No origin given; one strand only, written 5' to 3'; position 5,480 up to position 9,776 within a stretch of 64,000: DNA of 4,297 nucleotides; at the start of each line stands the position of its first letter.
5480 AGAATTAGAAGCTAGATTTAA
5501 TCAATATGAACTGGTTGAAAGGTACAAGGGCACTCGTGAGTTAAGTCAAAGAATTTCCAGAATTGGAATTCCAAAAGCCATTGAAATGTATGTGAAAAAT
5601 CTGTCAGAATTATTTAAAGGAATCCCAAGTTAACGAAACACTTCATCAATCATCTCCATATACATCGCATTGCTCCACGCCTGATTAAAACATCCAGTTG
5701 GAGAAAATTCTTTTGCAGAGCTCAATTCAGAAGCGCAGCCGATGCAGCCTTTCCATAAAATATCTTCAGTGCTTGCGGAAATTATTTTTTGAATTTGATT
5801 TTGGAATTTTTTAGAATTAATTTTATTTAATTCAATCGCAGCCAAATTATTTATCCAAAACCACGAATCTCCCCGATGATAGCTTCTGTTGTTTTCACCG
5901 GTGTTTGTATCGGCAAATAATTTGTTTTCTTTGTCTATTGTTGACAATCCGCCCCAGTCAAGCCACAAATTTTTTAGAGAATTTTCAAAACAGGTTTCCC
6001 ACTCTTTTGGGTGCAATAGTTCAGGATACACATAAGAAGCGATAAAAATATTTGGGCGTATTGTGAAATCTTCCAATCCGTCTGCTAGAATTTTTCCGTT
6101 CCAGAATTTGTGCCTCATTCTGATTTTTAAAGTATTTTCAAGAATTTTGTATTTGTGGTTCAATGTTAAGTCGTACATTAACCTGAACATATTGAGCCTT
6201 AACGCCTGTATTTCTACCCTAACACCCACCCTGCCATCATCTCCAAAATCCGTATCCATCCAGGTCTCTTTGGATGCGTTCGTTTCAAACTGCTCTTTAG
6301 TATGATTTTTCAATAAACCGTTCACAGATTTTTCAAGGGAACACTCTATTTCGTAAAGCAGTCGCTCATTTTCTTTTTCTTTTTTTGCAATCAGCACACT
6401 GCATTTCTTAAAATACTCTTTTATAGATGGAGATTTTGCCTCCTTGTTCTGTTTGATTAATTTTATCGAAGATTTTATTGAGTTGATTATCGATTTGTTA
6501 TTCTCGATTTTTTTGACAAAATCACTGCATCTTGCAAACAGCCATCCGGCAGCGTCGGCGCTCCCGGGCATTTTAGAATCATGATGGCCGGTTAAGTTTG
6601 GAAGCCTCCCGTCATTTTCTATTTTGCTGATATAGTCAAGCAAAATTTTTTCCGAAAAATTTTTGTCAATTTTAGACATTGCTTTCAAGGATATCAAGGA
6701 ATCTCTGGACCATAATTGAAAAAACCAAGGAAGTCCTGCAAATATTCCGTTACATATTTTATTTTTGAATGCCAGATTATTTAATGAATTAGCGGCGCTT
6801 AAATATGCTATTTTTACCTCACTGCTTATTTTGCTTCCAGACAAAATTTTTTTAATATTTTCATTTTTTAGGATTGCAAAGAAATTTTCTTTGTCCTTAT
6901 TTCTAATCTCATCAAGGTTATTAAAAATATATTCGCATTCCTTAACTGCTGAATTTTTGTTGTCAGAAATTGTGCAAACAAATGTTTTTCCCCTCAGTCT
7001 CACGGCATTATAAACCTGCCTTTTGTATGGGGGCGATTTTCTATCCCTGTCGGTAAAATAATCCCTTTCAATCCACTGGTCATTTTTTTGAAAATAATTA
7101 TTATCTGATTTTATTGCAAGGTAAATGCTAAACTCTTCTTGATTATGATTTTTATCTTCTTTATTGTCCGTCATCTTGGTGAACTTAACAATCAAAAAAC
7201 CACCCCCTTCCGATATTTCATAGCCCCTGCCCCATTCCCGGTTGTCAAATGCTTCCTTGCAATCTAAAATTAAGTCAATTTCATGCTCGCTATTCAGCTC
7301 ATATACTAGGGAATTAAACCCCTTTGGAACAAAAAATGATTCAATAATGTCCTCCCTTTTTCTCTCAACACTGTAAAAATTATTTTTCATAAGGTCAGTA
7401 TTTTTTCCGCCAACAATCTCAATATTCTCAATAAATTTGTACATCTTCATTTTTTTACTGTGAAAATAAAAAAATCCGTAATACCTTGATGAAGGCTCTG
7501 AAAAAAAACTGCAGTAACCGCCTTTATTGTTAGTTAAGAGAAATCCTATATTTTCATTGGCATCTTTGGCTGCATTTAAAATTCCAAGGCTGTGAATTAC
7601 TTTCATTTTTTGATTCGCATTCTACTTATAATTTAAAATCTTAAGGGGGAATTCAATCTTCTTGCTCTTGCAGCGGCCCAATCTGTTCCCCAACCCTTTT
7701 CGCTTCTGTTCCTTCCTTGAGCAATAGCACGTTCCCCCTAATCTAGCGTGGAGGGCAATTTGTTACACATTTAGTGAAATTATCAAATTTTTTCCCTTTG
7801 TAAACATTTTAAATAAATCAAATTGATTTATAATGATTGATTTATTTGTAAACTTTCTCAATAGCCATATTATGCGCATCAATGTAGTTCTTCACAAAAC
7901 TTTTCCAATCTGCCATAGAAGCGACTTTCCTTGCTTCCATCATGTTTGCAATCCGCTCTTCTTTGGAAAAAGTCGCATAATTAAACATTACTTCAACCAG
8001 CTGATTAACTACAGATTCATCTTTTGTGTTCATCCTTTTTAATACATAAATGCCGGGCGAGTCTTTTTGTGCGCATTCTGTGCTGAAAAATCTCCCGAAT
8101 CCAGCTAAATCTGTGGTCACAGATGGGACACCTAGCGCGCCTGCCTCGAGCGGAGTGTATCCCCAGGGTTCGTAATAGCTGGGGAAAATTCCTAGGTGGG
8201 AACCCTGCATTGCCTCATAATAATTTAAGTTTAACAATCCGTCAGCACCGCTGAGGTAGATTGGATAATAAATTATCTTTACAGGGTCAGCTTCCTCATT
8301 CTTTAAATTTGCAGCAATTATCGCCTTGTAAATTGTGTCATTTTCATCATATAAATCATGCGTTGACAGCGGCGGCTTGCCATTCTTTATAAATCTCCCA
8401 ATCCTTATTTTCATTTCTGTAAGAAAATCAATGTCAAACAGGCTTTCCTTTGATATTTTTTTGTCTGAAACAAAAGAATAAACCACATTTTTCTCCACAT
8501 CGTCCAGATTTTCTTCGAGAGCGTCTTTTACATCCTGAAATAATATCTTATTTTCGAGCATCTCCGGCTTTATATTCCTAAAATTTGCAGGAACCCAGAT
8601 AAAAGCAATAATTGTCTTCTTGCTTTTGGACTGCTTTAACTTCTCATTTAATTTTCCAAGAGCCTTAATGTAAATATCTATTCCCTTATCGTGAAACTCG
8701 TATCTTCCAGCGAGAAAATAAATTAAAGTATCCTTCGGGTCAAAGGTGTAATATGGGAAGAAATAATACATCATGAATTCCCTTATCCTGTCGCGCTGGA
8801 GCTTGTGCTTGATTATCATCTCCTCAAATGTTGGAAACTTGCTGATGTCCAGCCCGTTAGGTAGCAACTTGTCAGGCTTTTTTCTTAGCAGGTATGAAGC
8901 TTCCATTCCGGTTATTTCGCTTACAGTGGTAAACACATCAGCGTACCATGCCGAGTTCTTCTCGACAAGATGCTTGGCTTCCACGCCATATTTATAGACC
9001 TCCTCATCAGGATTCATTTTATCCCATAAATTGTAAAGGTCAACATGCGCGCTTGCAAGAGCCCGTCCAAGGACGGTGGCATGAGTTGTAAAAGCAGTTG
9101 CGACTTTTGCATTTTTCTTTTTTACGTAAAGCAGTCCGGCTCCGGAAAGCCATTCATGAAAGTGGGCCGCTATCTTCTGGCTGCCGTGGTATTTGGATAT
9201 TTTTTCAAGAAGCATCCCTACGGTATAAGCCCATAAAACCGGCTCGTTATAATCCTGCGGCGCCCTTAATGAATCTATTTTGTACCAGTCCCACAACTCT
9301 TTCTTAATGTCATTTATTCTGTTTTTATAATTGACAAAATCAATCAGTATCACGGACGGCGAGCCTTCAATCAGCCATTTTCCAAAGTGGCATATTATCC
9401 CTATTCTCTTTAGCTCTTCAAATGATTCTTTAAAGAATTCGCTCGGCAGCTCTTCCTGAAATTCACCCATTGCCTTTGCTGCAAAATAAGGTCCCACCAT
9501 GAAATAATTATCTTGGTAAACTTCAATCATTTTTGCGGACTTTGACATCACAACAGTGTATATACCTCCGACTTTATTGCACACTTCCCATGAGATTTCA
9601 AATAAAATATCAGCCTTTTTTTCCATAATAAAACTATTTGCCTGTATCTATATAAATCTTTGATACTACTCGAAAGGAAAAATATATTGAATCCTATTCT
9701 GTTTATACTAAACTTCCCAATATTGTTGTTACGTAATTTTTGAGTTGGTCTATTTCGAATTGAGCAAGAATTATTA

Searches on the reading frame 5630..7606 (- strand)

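Call 11: search_protein_families(library=pfam, proteins=[window:5630-7606:-], max_evalue=0.001)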
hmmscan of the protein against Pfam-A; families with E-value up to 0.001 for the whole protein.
window:5630-7606:- (658 aa): 1 family
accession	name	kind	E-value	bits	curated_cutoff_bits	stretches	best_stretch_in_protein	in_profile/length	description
PF06202.20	GDE_C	-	2.8e-34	119.1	21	1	281-649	11-365/367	Amylo-alpha-1,6-glucosidase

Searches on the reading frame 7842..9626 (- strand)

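Call 11: search_protein_families(library=pfam, proteins=[window:7842-9626:-], max_evalue=0.001)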
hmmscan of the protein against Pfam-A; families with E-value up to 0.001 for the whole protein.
window:7842-9626:- (594 aa): 4 families
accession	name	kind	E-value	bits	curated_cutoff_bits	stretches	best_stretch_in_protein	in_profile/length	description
PF05693.19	Glycogen_syn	-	1.6e-159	532.9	27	1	10-593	1-587/639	Glycogen synthase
PF00534.26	Glycos_transf_1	-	6e-09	36.1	26.4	1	470-510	87-127/172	Glycosyl transferases group 1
PF20706.3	GT4-conflict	-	2.2e-07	30.6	26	1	472-563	278-372/385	Family 4 Glycosyltransferase in conflict systems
PF13692.12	Glyco_trans_1_4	-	8.7e-07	29.7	27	1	470-511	71-112/142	Glycosyl transferases group 1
